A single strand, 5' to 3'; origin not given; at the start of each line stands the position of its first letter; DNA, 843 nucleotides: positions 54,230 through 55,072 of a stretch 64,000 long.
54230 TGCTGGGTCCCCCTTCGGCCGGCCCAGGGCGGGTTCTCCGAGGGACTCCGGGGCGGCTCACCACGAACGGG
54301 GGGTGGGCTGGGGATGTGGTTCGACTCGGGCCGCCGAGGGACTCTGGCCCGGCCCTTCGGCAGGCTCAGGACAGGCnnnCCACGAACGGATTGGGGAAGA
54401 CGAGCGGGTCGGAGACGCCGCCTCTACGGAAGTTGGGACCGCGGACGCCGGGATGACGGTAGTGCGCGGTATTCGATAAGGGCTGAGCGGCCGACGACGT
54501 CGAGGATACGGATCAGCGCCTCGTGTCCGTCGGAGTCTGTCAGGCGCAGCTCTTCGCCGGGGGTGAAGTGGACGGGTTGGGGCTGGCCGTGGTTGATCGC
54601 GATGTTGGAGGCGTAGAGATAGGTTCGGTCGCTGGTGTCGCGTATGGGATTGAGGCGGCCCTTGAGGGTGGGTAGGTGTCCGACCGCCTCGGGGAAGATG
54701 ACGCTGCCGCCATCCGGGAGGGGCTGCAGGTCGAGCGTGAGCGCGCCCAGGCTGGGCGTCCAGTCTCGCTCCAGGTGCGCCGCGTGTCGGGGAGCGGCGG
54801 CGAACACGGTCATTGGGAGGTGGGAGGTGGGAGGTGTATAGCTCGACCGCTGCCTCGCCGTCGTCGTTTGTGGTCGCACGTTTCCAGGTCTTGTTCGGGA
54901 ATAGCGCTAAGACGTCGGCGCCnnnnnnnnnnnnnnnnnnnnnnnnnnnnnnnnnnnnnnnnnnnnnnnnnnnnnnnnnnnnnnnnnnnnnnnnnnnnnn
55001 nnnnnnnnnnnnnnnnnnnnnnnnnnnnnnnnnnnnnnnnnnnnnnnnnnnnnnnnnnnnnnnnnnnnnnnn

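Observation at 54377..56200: COG2865-like (AlbA_2 + HATPase_c_4) gene with a heptamer slippage site separating it from an out-of-frame C-terminal domain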

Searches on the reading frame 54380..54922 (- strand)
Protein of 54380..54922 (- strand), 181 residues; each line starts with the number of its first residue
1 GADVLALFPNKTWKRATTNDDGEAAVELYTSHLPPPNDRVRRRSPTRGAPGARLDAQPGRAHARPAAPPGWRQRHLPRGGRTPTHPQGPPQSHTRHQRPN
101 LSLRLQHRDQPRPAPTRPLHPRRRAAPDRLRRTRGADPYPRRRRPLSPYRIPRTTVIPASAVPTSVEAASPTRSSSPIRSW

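Call 30: find_homologous_proteins(query=window:54380-54922:-, max_evalue=0.001)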
Query seq(181 aa) (181 aa): 2 proteins with E <= 0.001 among 7629 candidates.
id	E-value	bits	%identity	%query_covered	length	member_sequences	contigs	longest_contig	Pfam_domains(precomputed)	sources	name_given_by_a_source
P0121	1.7e-9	56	88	19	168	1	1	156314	-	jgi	-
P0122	4.7e-8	51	94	17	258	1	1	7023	PF13749.13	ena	-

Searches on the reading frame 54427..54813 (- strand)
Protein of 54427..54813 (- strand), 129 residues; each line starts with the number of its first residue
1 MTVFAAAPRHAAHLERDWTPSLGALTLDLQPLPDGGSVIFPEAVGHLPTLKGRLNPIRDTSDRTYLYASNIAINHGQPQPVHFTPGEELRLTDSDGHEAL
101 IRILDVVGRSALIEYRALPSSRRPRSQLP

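Call 5: search_protein_families(library=pfam, proteins=[window:54427-54813:-], max_evalue=1)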
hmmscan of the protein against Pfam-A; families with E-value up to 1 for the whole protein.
seq(129 aa): 1 family
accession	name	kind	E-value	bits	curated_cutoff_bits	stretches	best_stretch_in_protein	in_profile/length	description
PF20260.4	PUA_4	-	0.058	13.9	23.9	1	84-106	16-38/48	RNA methyltransferase PUA domain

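Call 36: search_protein_representatives(protein=window:54427-54813:-)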
Query: 129 residues. Proteins with E-value up to 0.001 (for the whole library): 484; up to 1e-10: 320; up to 1e-30: 57. The best 150 are listed.
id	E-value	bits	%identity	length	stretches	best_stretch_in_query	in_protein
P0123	4.5e-79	279.0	60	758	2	2-120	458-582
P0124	1.2e-47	177.3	70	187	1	1-120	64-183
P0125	2.3e-47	176.4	68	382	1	1-117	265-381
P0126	1.0e-46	174.3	65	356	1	1-118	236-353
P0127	2.5e-45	169.8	49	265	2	27-119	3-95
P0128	8.3e-45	168.2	41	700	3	44-123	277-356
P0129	1.2e-44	167.6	40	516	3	24-119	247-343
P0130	5.8e-44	165.4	67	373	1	1-117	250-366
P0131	1.3e-43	164.3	68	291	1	1-124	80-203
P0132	7.1e-42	158.7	62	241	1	1-118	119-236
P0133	1.0e-41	158.2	74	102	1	20-118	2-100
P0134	2.2e-41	157.1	61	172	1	1-122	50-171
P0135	4.9e-41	156.0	65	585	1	1-118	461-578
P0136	3.8e-40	153.1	65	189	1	1-117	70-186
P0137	5.2e-40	152.6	44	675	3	24-122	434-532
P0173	5.9e-32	126.6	37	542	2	3-117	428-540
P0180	1.6e-30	121.9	38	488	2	2-118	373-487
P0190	4.2e-29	117.4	43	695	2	24-115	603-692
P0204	1.2e-26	109.4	39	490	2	38-117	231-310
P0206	2.2e-26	108.5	33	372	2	21-116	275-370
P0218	1.0e-24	103.2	44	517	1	2-127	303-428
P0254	3.6e-21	91.7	38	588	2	31-120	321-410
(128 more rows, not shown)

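Call 37: search_protein_families(library=pfam, proteins=[P0128, P0129, P0137, P0173, P0180, P0190, P0204, P0206, P0254, P0218], max_evalue=0.01)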
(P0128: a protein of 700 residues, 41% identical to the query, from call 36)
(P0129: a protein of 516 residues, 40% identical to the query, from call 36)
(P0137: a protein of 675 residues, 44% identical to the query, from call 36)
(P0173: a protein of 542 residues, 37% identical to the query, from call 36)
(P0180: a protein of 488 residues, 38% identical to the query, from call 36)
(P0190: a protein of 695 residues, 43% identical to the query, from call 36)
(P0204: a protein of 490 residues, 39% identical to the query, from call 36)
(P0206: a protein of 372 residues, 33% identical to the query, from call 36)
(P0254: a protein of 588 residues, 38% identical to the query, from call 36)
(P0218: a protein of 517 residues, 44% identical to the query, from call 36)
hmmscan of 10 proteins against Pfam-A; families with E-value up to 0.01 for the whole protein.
P0128 (700 aa): 7 families
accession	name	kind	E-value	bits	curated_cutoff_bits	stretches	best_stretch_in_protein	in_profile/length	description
PF13620.12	CarboxypepD_reg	-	1.4e-11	45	32.3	2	365-429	5-70/82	Carboxypeptidase regulatory-like domain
PF13365.12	Trypsin_2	-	7.2e-07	30.5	27.6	1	48-205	2-144/144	Trypsin-like peptidase domain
PF11974.14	bMG3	-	1.6e-05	25.2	34.9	0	544-581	23-62/103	Bacterial alpha-2-macroglobulin MG3 domain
PF02369.22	Big_1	-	1.7e-05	25.3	34.9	1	362-414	21-77/93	Bacterial Ig-like domain (group 1)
PF24025.1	Ig_DR_A0283-like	-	0.00013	22.7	27.1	0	533-588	7-63/102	DR_A0283-like, Ig-like domain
PF13715.12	CarbopepD_reg_2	-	0.0011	19.4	32.2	0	542-611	7-75/88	CarboxypepD_reg-like domain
PF09134.16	Invasin_D3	-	0.0015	19.5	33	0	518-573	5-63/98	Invasin, domain 3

P0129 (516 aa): 6 families
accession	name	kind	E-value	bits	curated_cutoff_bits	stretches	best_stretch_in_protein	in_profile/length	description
PF13620.12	CarboxypepD_reg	-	6.9e-13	49.2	32.3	2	181-242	5-69/82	Carboxypeptidase regulatory-like domain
PF24025.1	Ig_DR_A0283-like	-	5.1e-10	40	27.1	1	346-415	5-75/102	DR_A0283-like, Ig-like domain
PF02369.22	Big_1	-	6.2e-06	26.7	34.9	0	350-397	20-71/93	Bacterial Ig-like domain (group 1)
PF17789.7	MG4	-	6.6e-05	23.5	24.7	0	351-392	18-60/95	Macroglobulin domain MG4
PF24107.1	DUF7382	-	0.0001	22.5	27.4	0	350-371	21-42/65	Domain of unknown function (DUF7382)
PF11974.14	bMG3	-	0.00041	20.7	34.9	0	174-222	11-61/103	Bacterial alpha-2-macroglobulin MG3 domain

P0137 (675 aa): 5 families
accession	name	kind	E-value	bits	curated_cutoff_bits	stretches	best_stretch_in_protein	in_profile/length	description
PF13620.12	CarboxypepD_reg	-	4.5e-09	37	32.3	2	539-610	2-74/82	Carboxypeptidase regulatory-like domain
PF13365.12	Trypsin_2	-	9.1e-08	33.4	27.6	1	57-207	11-144/144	Trypsin-like peptidase domain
PF02369.22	Big_1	-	2.7e-05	24.6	34.9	0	355-406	12-66/93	Bacterial Ig-like domain (group 1)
PF24025.1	Ig_DR_A0283-like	-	0.0015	19.3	27.1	0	364-433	8-80/102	DR_A0283-like, Ig-like domain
PF00944.25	Peptidase_S3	-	0.0016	18.7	21.2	0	189-227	105-143/159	Alphavirus core protein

P0173 (542 aa): 3 families
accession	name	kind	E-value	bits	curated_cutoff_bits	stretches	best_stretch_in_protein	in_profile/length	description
PF00656.27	Peptidase_C14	-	2.4e-41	142.4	21.4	1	33-251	1-233/233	Caspase domain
PF12770.12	CHAT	-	0.0011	19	24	1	25-181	68-222/289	CHAT domain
PF13620.12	CarboxypepD_reg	-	0.0024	18.6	32.3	1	378-439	1-63/82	Carboxypeptidase regulatory-like domain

P0180 (488 aa): 3 families
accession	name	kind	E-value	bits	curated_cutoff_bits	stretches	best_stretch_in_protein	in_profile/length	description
PF01435.24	Peptidase_M48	-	9.8e-07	29.2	20.3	1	137-196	132-184/186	Peptidase family M48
PF13620.12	CarboxypepD_reg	-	8.5e-05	23.3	32.3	1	325-386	2-64/82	Carboxypeptidase regulatory-like domain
PF13715.12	CarbopepD_reg_2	-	0.007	16.8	32.2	0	328-391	4-65/88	CarboxypepD_reg-like domain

P0190 (695 aa): 2 families
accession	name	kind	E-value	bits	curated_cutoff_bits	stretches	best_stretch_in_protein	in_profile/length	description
PF13620.12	CarboxypepD_reg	-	2.1e-09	38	32.3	1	534-593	4-64/82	Carboxypeptidase regulatory-like domain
PF02369.22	Big_1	-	5.3e-05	23.7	34.9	0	531-568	20-61/93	Bacterial Ig-like domain (group 1)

P0204 (490 aa): 0 families

P0206 (372 aa): 4 families
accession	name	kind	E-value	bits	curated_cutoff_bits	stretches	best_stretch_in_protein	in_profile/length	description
PF13620.12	CarboxypepD_reg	-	2.1e-10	41.2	32.3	2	34-100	5-71/82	Carboxypeptidase regulatory-like domain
PF24107.1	DUF7382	-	7.1e-05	23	27.4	0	31-69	22-62/65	Domain of unknown function (DUF7382)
PF02369.22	Big_1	-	0.00047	20.7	34.9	0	26-76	16-69/93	Bacterial Ig-like domain (group 1)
PF04199.19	Cyclase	-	0.0065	17.1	23.1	0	179-235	49-105/142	Putative cyclase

P0254 (588 aa): 2 families
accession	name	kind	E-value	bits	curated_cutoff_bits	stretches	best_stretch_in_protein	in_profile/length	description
PF00656.27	Peptidase_C14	-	1.3e-21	77.8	21.4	1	40-271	1-212/233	Caspase domain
PF13620.12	CarboxypepD_reg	-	0.00082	20.1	32.3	1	423-482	5-65/82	Carboxypeptidase regulatory-like domain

P0218 (517 aa): 2 families
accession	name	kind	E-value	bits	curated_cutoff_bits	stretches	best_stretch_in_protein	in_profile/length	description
PF13749.12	HATPase_c_4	-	9.5e-20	70.8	26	1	163-244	3-85/89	Putative ATP-dependent DNA helicase recG C-terminal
PF21247.3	Fic-like_C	-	7.3e-07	29.4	27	1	441-500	5-64/64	Filamentation induced by cAMP protein Fic-like, C-terminal domain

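Call 47: predict_structure(alignment_id=A2)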
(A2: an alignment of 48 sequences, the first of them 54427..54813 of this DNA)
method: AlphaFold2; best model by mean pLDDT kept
length: 129 residues; sequences in the alignment: 48
mean_pLDDT: 74.2   pTM: 0.67
mean pLDDT of the five models: 74.2, 71.9, 62.3, 50.4, 42.1
residues with pLDDT >= 90: 49; 70-90: 34; 50-70: 10; < 50: 36
segments of 3 or more residues with pLDDT < 50: 1-14, 22-31, 122-129
pLDDT, mean of each block of 10 residues (from residue 1): 42 45 47 69 81 92 93 94 93 93 85 84 44
secondary structure, 60 per line:
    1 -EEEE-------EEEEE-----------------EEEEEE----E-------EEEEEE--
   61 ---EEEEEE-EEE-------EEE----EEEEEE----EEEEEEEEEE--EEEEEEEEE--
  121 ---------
elements in order: E2-5 E13-17 E35-40 E53-58 E64-69 E71-73 E81-83 E88-93 E98-107 E110-118

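Call 66: fold_search(model_id=the predicted structure, library=viral)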
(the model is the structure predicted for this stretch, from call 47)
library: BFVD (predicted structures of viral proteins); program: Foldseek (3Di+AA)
matches with E <= 10: 848; with E <= 0.001: 0
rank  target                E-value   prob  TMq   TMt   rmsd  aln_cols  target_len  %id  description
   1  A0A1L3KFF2            1.4e-02  0.77  0.24  0.05  12.9       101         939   12  (no name in the UniProt tables at hand)
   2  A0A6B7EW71            1.9e-02  0.69  0.29  0.16  10.7       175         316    7  (no name in the UniProt tables at hand)
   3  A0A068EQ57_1          1.9e-02  0.41  0.20  0.04  13.4       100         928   16  Polyprotein (Fragment) [Calzovirus]
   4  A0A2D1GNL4            2.4e-02  0.87  0.36  0.27  18.0       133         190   12  (no name in the UniProt tables at hand)
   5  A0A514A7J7            5.3e-02  0.97  0.41  0.25   7.9       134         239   10  (no name in the UniProt tables at hand)
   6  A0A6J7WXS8            5.6e-02  0.93  0.38  0.45   9.7       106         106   16  Uncharacterized protein [uncultured Caudovirales phage]
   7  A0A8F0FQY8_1          6.0e-02  0.44  0.22  0.04  15.6       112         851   12  ORF1 [Manihot esculenta associated ampelovirus 2]
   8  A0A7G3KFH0            7.0e-02  0.35  0.21  0.04  13.8       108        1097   15  Uncharacterized protein [Uromyces virgavirus G]
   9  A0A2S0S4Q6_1          7.0e-02  0.28  0.19  0.03  14.9       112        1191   12  Putative RNA-dependent RNA polymerase [Saiwaicho virus]
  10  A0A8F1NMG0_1          8.2e-02  0.23  0.19  0.04  13.8       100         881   10  Replication-associated protein (Fragment) [Manihot esculenta associated ampelovirus 2]
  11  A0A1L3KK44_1          9.7e-02  0.47  0.24  0.03  14.2       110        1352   16  RdRp [Hubei virga-like viurs 8]
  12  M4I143                9.7e-02  0.35  0.24  0.12  14.0       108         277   10  Replicase (Fragment) [Tobacco rattle virus]
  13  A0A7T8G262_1          1.0e-01  0.38  0.22  0.03  15.0       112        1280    7  Replicase large subunit [Soybean thrips virga-like virus 1]
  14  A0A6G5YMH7            1.2e-01  0.94  0.40  0.17   5.8       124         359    7  (no name in the UniProt tables at hand)
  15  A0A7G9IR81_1          1.3e-01  0.38  0.24  0.04  15.4       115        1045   10  Uncharacterized protein (Fragment) [Thrips tabaci associated virga-like virus 2]
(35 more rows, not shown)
